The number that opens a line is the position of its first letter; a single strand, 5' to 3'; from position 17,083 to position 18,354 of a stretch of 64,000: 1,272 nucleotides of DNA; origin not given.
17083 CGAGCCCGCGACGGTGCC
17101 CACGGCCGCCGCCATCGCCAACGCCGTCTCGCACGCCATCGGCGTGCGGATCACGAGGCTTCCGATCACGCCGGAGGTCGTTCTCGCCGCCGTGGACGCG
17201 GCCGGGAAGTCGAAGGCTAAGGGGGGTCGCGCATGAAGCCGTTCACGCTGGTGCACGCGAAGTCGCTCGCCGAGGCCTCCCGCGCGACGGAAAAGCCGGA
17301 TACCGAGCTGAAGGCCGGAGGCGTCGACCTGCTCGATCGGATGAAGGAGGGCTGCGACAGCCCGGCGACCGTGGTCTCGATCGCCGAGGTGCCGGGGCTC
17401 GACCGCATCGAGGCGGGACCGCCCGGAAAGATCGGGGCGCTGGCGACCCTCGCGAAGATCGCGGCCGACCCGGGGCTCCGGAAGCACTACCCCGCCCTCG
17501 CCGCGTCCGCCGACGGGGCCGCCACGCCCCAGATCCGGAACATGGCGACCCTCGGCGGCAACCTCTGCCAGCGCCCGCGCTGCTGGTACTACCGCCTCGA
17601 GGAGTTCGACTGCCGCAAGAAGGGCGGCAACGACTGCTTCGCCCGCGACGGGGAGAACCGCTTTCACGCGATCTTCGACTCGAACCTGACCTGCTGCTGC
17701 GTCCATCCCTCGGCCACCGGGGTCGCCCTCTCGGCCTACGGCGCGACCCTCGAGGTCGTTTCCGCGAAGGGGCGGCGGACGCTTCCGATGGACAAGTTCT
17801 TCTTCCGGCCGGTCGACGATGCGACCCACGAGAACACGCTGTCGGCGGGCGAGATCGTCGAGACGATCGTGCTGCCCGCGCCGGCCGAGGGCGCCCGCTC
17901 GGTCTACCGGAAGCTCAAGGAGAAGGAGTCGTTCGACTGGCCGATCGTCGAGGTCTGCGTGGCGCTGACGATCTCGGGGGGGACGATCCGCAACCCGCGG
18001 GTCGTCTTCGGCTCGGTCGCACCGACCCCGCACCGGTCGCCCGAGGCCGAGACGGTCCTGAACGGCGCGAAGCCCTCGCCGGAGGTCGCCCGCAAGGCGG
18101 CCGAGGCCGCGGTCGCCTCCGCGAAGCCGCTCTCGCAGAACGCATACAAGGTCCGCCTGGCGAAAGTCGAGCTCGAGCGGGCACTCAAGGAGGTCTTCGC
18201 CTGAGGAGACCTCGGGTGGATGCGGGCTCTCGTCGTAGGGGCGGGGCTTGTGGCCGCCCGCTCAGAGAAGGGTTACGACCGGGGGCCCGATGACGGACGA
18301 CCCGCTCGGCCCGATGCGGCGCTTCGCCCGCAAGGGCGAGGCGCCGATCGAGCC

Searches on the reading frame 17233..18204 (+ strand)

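Call 47: search_protein_families(library=pfam, proteins=[window:17233-18204:+], max_evalue=0.001)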
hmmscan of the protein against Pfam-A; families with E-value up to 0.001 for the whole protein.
window:17233-18204:+ (323 aa): 2 families
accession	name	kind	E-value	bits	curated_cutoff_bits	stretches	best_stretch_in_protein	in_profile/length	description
PF00941.27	FAD_binding_5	-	1.1e-32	113.7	27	1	3-216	2-169/170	FAD binding domain in molybdopterin dehydrogenase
PF03450.22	CO_deh_flav_C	-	2.1e-16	60.4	25.5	1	224-321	2-102/102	CO dehydrogenase flavoprotein C-terminal domain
